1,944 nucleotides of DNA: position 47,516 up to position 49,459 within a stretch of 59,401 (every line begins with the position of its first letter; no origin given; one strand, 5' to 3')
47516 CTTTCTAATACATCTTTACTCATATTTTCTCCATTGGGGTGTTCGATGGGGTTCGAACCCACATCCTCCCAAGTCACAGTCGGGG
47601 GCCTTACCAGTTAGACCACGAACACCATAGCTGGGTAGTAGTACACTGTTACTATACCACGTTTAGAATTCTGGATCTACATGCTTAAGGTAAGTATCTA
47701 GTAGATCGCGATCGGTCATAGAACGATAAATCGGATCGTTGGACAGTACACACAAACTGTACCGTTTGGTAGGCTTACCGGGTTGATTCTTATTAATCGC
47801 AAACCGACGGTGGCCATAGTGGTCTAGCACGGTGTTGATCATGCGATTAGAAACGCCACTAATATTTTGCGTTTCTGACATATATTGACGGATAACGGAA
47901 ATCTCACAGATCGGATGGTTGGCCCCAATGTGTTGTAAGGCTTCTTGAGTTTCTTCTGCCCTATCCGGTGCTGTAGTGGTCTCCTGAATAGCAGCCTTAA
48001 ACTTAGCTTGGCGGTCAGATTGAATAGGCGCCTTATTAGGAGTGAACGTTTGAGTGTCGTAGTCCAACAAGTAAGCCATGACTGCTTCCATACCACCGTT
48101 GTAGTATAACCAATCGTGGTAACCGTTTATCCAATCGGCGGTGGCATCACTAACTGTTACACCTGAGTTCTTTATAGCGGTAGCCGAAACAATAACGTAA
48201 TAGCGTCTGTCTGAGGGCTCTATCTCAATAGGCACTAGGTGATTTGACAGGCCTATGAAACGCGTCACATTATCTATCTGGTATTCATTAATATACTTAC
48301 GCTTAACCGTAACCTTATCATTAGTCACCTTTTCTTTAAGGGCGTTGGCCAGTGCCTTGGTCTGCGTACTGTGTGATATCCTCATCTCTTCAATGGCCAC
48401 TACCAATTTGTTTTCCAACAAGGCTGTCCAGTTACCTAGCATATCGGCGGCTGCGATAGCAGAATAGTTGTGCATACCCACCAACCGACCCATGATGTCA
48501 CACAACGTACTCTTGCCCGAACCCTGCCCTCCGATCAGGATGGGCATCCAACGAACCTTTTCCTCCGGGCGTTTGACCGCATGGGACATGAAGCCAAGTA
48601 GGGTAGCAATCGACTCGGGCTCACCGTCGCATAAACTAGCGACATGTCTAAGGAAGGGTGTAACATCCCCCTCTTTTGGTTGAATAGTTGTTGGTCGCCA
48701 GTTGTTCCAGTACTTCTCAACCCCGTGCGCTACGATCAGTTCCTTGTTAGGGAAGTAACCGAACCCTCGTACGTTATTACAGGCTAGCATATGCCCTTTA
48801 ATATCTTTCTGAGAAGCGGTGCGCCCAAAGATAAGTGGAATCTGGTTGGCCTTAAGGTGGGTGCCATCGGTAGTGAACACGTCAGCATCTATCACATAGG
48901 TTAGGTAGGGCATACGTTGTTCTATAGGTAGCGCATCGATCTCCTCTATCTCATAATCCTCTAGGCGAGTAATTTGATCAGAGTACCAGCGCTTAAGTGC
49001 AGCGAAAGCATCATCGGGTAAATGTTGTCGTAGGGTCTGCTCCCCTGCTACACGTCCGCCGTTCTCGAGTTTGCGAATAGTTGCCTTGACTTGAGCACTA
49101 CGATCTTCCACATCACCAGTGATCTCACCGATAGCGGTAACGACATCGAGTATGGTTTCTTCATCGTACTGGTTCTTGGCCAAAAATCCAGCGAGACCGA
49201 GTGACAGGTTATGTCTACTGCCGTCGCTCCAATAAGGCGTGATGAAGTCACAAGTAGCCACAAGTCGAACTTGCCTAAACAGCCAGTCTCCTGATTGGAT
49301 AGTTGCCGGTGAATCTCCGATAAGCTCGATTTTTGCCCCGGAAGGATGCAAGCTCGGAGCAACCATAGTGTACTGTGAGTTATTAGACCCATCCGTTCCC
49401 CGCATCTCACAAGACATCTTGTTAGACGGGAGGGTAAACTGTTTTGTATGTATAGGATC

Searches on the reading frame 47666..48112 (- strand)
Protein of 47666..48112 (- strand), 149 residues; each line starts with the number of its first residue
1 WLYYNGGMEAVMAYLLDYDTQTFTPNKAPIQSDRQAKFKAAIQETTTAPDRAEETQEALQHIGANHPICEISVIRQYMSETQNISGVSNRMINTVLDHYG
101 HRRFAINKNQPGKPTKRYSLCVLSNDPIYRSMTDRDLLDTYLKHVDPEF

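Call 98: search_solved_structures(query=window:47666-48112:-, max_evalue=10)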
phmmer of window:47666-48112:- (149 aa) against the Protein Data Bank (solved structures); distinct sequences matched with E-value up to 10: 0.

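Call 99: search_protein_families(library=pfam, proteins=[window:47666-48112:-], max_evalue=10)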
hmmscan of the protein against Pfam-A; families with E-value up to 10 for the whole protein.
window:47666-48112:- (149 aa): 2 families
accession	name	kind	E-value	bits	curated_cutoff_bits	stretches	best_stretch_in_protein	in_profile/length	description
PF12369.13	GnHR_trans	-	0.035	15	22.1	1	66-101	8-43/68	Gonadotropin hormone receptor transmembrane region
PF01851.28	PC_rep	-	0.26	12.2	21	0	71-86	19-34/35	Proteasome/cyclosome repeat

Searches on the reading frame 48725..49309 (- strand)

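Call 99: search_protein_families(library=pfam, proteins=[window:48725-49309:-], max_evalue=10)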
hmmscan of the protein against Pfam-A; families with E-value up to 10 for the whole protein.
window:48725-49309:- (195 aa): 1 family
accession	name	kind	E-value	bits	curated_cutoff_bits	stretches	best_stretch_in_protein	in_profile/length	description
PF08708.16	PriCT_1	-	0.011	15.8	21.1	1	29-60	10-41/67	Primase C terminal 1 (PriCT-1)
